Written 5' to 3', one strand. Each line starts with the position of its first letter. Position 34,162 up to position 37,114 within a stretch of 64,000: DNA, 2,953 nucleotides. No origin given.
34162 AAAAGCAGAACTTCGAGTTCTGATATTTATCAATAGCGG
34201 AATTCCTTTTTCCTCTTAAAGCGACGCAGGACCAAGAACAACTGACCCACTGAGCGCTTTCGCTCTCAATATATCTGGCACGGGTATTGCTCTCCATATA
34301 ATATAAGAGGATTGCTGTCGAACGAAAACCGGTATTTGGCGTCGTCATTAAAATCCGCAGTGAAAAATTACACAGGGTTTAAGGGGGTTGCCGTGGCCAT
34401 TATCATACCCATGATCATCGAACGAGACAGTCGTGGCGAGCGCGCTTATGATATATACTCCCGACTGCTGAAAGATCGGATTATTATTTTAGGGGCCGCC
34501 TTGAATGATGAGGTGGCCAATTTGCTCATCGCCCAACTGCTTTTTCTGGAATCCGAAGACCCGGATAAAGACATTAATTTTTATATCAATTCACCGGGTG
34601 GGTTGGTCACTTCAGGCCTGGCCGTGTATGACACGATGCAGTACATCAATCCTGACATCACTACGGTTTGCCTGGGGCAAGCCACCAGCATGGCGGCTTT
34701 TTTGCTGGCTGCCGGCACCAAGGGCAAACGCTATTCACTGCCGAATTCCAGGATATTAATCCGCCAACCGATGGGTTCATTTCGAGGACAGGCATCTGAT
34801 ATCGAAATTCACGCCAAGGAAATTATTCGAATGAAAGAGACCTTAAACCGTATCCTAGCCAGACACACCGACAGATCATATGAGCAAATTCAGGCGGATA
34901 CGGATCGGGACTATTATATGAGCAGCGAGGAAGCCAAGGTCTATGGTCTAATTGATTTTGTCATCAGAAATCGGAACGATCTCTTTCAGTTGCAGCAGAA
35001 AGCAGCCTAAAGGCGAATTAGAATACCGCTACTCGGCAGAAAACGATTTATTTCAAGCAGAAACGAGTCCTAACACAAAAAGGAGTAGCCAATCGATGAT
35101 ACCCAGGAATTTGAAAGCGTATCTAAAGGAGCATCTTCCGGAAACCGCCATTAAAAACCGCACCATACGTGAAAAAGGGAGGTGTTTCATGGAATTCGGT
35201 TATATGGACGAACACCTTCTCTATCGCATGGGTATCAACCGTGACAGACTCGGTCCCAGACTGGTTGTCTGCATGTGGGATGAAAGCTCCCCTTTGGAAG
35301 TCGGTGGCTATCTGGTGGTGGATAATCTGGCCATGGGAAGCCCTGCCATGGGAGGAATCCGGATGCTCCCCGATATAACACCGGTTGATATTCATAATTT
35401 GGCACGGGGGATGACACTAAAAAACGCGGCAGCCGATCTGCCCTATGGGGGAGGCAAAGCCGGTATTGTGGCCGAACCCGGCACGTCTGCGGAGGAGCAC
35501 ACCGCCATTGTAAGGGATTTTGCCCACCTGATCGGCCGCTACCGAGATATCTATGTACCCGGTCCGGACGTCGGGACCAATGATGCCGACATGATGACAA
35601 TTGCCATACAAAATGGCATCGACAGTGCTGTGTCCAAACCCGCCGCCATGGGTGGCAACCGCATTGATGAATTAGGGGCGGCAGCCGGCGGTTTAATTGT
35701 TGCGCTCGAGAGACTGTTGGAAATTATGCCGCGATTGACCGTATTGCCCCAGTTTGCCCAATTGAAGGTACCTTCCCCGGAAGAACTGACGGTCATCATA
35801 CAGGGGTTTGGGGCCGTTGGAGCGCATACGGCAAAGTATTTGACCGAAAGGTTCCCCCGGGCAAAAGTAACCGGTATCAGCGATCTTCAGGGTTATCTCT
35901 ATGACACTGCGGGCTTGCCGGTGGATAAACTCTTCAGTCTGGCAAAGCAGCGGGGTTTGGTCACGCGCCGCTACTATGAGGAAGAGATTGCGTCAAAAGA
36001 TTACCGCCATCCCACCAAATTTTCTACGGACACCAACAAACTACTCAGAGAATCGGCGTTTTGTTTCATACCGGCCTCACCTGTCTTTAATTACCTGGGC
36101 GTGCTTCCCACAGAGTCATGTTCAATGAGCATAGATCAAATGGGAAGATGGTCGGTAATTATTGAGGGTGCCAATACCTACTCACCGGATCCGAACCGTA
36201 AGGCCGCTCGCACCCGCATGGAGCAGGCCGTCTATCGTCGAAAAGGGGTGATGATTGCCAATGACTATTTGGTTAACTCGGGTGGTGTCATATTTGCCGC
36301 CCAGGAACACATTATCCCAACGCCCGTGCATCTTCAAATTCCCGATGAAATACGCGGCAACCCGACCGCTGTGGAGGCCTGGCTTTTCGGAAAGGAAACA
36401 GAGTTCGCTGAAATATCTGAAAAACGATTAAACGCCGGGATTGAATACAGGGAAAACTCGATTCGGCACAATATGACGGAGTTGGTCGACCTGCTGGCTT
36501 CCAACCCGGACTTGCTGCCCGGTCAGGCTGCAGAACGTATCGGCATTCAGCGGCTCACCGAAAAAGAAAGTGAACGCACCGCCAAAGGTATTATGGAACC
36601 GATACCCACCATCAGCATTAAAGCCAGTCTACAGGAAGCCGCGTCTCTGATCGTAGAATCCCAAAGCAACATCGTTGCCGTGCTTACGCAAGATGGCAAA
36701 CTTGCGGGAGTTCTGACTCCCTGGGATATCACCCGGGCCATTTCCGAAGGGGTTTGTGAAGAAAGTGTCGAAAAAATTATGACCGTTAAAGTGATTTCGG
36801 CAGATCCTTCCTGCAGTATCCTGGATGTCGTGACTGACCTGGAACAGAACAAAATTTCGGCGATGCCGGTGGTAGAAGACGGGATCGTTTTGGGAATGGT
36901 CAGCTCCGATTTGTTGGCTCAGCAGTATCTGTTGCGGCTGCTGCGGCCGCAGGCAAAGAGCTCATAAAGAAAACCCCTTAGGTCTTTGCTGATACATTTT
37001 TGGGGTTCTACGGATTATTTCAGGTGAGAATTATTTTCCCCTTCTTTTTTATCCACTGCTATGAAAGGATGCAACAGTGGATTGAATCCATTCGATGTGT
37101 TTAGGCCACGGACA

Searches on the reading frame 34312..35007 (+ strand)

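Call 67: search_protein_families(library=pfam, proteins=[window:34312-35007:+], max_evalue=0.001)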
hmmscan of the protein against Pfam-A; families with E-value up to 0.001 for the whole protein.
window:34312-35007:+ (232 aa): 1 family
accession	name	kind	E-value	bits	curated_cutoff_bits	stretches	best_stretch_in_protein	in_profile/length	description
PF00574.28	CLP_protease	-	3.9e-83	278.2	20.2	1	41-220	2-181/182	Clp protease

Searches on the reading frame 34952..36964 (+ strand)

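Call 67: search_protein_families(library=pfam, proteins=[window:34952-36964:+], max_evalue=0.001)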
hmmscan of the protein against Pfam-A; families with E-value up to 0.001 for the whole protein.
window:34952-36964:+ (671 aa): 3 families
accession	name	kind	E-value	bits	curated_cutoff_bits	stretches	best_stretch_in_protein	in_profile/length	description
PF02812.23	ELFV_dehydrog_N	-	5.1e-21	75.2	25.3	1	119-218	23-124/129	Glu/Leu/Phe/Val dehydrogenase, dimerisation domain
PF00571.33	CBS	-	9.7e-18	64.7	24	2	606-652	1-48/57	CBS domain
PF00208.27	ELFV_dehydrog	-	6.2e-17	62.5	23.4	1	271-452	25-180/241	Glutamate/Leucine/Phenylalanine/Valine dehydrogenase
